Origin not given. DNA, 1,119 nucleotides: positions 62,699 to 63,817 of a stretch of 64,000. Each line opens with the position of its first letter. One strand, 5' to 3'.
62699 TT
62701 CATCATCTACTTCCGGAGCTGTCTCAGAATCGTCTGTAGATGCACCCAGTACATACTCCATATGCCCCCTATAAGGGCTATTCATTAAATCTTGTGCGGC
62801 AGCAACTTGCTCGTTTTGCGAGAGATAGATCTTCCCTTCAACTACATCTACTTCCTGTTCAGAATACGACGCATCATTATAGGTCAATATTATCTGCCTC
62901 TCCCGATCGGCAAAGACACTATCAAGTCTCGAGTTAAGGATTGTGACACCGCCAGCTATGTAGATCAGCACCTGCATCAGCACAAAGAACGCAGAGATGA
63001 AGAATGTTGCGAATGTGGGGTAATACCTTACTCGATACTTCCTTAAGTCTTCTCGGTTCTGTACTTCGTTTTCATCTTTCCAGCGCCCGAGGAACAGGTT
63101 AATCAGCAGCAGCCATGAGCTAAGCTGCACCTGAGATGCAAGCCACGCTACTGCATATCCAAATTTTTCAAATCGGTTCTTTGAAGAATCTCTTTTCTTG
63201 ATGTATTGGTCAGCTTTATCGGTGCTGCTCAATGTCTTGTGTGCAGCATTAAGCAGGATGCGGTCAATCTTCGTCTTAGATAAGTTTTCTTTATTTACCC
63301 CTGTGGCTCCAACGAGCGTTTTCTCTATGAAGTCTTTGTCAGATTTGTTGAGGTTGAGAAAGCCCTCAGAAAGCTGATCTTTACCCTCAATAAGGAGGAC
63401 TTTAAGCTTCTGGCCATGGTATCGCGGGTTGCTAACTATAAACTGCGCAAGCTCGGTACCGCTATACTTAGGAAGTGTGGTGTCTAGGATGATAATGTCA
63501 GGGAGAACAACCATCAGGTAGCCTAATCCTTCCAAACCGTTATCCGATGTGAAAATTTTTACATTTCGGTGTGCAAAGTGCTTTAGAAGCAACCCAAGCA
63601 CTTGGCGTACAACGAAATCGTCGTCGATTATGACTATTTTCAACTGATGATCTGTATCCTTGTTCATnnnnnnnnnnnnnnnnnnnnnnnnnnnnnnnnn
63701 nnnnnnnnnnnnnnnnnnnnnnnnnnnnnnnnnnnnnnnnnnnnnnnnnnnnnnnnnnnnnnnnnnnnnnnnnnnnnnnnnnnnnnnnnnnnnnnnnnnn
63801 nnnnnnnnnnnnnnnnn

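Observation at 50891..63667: A response-regulator receiver domain fused to a 4,000-aa membrane-anchored beta-helix / CSLREA / cadherin-like giant protein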

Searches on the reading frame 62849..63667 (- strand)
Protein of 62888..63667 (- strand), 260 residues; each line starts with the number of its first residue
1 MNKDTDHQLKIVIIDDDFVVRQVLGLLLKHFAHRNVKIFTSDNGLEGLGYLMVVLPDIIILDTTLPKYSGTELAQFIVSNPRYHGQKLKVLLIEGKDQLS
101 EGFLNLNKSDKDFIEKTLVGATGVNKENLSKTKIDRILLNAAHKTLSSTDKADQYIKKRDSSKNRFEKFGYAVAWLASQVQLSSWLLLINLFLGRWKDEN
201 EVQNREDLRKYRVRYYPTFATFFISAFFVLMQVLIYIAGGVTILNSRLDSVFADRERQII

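Call 20: find_related_loci(query=A1, collection=genome_contigs, flank=10000)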
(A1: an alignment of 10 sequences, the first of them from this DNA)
Query A1 (273 aa) in genome_contigs; peptide patterns used: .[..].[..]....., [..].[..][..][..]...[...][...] (x = any residue, [..] = any of these).
44 stretches matched a pattern; 16 encode a relative of the query (tblastn E <= 1e-3); 16 distinct loci.
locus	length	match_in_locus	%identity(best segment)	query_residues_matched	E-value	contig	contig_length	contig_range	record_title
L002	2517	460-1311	31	11-268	5e-40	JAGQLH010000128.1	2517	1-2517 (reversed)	MAG: Candidatus Dojkabacteria bacterium isolate HKST-UBA11 NODE_128_length_2517_cov_2.741393, whole genome shotgun seque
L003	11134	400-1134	35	10-253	4e-39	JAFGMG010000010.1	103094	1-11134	MAG: Candidatus Dojkabacteria bacterium isolate Zod_Metabat.46 k87_6102734, whole genome shotgun sequence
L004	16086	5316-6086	36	11-253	4e-37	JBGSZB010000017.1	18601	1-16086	MAG: Candidatus Dojkabacteria bacterium isolate JTS-AC489 k141_4477949, whole genome shotgun sequence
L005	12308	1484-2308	33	4-268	7e-37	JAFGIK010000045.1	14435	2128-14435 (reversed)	MAG: Candidatus Dojkabacteria bacterium isolate Zod_Metabat.200 k87_5336400, whole genome shotgun sequence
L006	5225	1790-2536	31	10-253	3e-35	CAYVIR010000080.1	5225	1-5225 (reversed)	MAG TPA_asm: uncultured Candidatus Saccharibacteria bacterium isolate SRP286056_co2_143 genome assembly, contig: NODE_27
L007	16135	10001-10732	31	9-253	7e-34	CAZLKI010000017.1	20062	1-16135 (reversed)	MAG TPA_asm: uncultured Synechococcus sp. isolate SRP128246_co1_419 genome assembly, contig: NODE_5539_length_20062_cov_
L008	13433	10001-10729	31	10-244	3e-32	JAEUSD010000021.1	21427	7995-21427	MAG: Candidatus Doudnabacteria bacterium isolate new MAG-294 NODE_21_length_21427_cov_4.735972, whole genome shotgun seq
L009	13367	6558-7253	31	10-236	2e-35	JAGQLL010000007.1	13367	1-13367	MAG: Candidatus Dojkabacteria bacterium isolate HKST-UBA15 2011-04-20_1_(paired)_contig_108786, whole genome shotgun seq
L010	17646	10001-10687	35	11-237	3e-30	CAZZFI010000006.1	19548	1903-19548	MAG TPA_asm: uncultured Candidatus Saccharibacteria bacterium isolate SRP193661_co1_149 genome assembly, contig: NODE_28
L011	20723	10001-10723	33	36-268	9e-30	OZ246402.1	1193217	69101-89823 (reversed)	MAG: uncultured Candidatus Saccharibacteria bacterium isolate SRP286056_co1_47 genome assembly, chromosome: 1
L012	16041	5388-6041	32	11-226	5e-27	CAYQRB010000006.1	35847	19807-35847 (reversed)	MAG TPA_asm: uncultured Candidatus Saccharibacteria bacterium isolate SRP329715_co1_408 genome assembly, contig: NODE_15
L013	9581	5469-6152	31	35-238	9e-23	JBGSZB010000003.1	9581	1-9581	MAG: Candidatus Dojkabacteria bacterium isolate JTS-AC489 k141_498133, whole genome shotgun sequence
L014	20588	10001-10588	32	10-182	4e-21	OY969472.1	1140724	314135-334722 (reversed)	MAG: uncultured bacterium isolate MFD02416.bin.c.3 genome assembly, chromosome: 1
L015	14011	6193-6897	29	5-229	2e-20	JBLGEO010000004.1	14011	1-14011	MAG: Candidatus Dojkabacteria bacterium isolate cluster3_bin.91 cluster3_bin.91_NODE_17650, whole genome shotgun sequenc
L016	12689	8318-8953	30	11-219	4e-19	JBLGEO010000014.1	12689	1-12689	MAG: Candidatus Dojkabacteria bacterium isolate cluster3_bin.91 cluster3_bin.91_NODE_20892, whole genome shotgun sequenc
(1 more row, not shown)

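Call 25: search_protein_families(library=pfam, proteins=[window:62888-63667:-], max_evalue=0.01)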
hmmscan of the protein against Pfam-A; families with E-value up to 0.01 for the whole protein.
window:62888-63667:- (260 aa): 1 family
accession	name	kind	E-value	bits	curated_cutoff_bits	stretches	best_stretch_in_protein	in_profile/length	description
PF00072.30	Response_reg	-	2e-10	41.2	30.2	1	11-117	1-100/111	Response regulator receiver domain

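Call 26: predict_structure(alignment_id=A1)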
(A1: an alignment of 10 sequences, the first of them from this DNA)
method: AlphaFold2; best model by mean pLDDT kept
length: 273 residues; sequences in the alignment: 10
mean_pLDDT: 77.9   pTM: 0.65
mean pLDDT of the five models: 77.9, 76.9, 75.9, 74.7, 71.1
residues with pLDDT >= 90: 76; 70-90: 130; 50-70: 33; < 50: 34
segments of 3 or more residues with pLDDT < 50: 1-5, 212-216, 249-255, 257-273
pLDDT, mean of each block of 10 residues (from residue 1): 58 91 91 85 84 88 76 83 80 67 80 89 83 88 90 90 93 93 91 82 59 52 86 86 62 47 42 38
secondary structure, 60 per line:
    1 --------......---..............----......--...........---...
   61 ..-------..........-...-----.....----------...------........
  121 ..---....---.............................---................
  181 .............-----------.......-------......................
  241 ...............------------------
elements in order: E9-14 H18-31 E36-41 H44-54 E58-62 H70-79 E89-93 E104-106 H113-122 H126-129 H133-161 H165-193 H205-211 H219-255

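Call 37: fold_search(model_id=the predicted structure, library=pdb)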
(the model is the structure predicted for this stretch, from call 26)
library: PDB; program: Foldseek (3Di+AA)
matches with E <= 10: 1166; with E <= 0.001: 184
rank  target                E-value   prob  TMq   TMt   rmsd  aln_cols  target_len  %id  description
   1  8vc9_E                9.5e-06  1.00  0.33  0.24  31.5       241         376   15  Hybrid response regulator LvrB from Leptospira / phosphorylated REC form (released 2024-12-18)
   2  8thp_A                1.1e-05  1.00  0.28  0.16  18.6       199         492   16  PorX phosphatase null mutant (T271V) (released 2024-04-17)
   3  3c3w_A                1.4e-05  1.00  0.31  0.39  14.9       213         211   20  Crystal Structure of the Mycobacterium tuberculosis Hypoxic Response Regulator DosR (released 2008-04-22)
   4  3c3w_B                1.4e-05  1.00  0.31  0.39  14.6       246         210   16  Crystal Structure of the Mycobacterium tuberculosis Hypoxic Response Regulator DosR (released 2008-04-22)
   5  8tff_B                1.5e-05  1.00  0.28  0.16  18.6       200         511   16  PorX with BeF3 phosphate analog (released 2024-04-17)
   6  8thp_B                1.5e-05  1.00  0.28  0.16  19.5       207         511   17  PorX phosphatase null mutant (T271V) (released 2024-04-17)
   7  8vc9_B                1.7e-05  1.00  0.31  0.23  30.9       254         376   15  Hybrid response regulator LvrB from Leptospira / phosphorylated REC form (released 2024-12-18)
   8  8p6f_B                1.9e-05  1.00  0.28  0.15  24.5       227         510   16  Crystal structure of PorX-Fj (released 2024-04-03)
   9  8tef_C                2.0e-05  1.00  0.28  0.16  24.4       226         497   16  PorX primitive monoclinic crystal form (released 2024-04-17)
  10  5ed4_E                2.4e-05  1.00  0.32  0.39   3.7       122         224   20  Structure of a PhoP-DNA complex (released 2016-04-27)
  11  8ted_A                2.4e-05  1.00  0.28  0.16  18.5       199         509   16  PorX primitive orthorhombic crystal form (released 2024-04-17)
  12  5ed4_F                2.5e-05  1.00  0.33  0.41   4.4       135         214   18  Structure of a PhoP-DNA complex (released 2016-04-27)
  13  8p6f_A                2.5e-05  1.00  0.28  0.16  22.1       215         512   17  Crystal structure of PorX-Fj (released 2024-04-03)
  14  6ifh                  2.7e-05  1.00  0.33  0.70   3.5       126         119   20  Unphosphorylated Spo0F from Paenisporosarcina sp. TG-14 (released 2019-01-16)
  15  3cfy                  2.7e-05  1.00  0.30  0.59  10.3       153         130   15  Crystal structure of signal receiver domain of putative Luxo repressor protein from Vibrio parahaemolyticus (released 2008-03-18)
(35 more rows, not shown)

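Call 39: search_protein_families(library=pfam, proteins=[L003:394-6117:+, L004:5280-12617:+, L009:6549-11042:+, L012:5376-12332:+], max_evalue=0.001)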
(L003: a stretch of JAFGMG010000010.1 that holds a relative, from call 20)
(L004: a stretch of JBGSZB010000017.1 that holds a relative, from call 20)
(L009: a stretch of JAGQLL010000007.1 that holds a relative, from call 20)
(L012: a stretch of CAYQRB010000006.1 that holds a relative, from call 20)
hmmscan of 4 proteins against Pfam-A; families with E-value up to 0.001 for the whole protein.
L003:394-6117:+ (1908 aa): 1 family
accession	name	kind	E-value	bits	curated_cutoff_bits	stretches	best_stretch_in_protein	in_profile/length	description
PF00072.30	Response_reg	-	6.3e-09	36.4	30.2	1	4-92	1-79/111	Response regulator receiver domain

L004:5280-12617:+ (2446 aa): 1 family
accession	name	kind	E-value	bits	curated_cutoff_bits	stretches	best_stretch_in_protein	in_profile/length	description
PF00072.30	Response_reg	-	2.2e-08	34.7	30.2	1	13-102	1-83/111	Response regulator receiver domain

L009:6549-11042:+ (1498 aa): 5 families
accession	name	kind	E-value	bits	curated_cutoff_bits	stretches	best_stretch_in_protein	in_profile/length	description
PF13620.12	CarboxypepD_reg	-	6.6e-20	71.7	32.3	2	1390-1445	4-60/82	Carboxypeptidase regulatory-like domain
PF13715.12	CarbopepD_reg_2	-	1.1e-10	41.9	32.2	2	1234-1301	3-68/88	CarboxypepD_reg-like domain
PF17210.9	SdrD_B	-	1.4e-06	28.9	29.7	0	1400-1451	23-77/112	SdrD B-like domain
PF00072.30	Response_reg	-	2.2e-05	25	30.2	0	5-90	1-76/111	Response regulator receiver domain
PF23194.1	NOMO_5th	-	0.00032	21.5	27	0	1251-1287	23-60/89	NOMO fifth transthyretin-like domain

L012:5376-12332:+ (2319 aa): 3 families
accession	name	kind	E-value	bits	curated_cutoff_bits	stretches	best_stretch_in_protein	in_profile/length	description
PF13229.12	Beta_helix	-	5.4e-07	29.8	25.9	1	1871-1935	61-122/158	Right handed beta helix region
PF05048.19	NosD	-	4.3e-06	26.8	23.6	0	1784-1952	35-175/212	Periplasmic copper-binding protein (NosD)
PF00072.30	Response_reg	-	0.00023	21.8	30.2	1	5-116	1-99/111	Response regulator receiver domain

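Call 40: search_protein_families(library=pfam, proteins=[L015:6175-13539:+, L010:9977-16933:+, L005:1424-4123:+, L007:10001-16135:+], max_evalue=0.001)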
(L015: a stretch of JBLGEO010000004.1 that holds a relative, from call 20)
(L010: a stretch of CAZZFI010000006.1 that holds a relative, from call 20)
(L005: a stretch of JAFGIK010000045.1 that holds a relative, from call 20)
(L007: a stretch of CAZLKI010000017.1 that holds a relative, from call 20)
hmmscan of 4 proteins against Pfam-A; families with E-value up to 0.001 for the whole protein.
L015:6175-13539:+ (2455 aa): 4 families
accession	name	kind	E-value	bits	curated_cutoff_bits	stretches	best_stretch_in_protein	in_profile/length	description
PF19077.6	Big_13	-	2.1e-14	54.3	27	3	1590-1661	22-101/102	Bacterial Ig-like domain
PF17210.9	SdrD_B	-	4e-07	30.7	29.7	1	2352-2410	22-82/112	SdrD B-like domain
PF11974.14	bMG3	-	2.6e-06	27.8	34.9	0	2354-2409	28-90/103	Bacterial alpha-2-macroglobulin MG3 domain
PF13715.12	CarbopepD_reg_2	-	2.1e-05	24.9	32.2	1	2196-2263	3-66/88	CarboxypepD_reg-like domain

L010:9977-16933:+ (2319 aa): 3 families
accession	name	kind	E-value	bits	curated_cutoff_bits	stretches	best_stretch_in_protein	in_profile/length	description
PF13229.12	Beta_helix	-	6.6e-08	32.8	25.9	1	1791-1942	20-146/158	Right handed beta helix region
PF05048.19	NosD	-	2.6e-06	27.5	23.6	0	1878-1942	96-158/212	Periplasmic copper-binding protein (NosD)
PF00072.30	Response_reg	-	9.3e-05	23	30.2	1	9-100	1-82/111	Response regulator receiver domain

L005:1424-4123:+ (900 aa): 1 family
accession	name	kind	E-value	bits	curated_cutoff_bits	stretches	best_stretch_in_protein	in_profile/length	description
PF00072.30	Response_reg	-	7.9e-06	26.5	30.2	1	28-112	1-77/111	Response regulator receiver domain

L007:10001-16135:+ (2045 aa): 1 family
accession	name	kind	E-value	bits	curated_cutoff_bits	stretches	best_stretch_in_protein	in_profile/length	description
PF00072.30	Response_reg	-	6.1e-08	33.3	30.2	1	3-92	1-82/111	Response regulator receiver domain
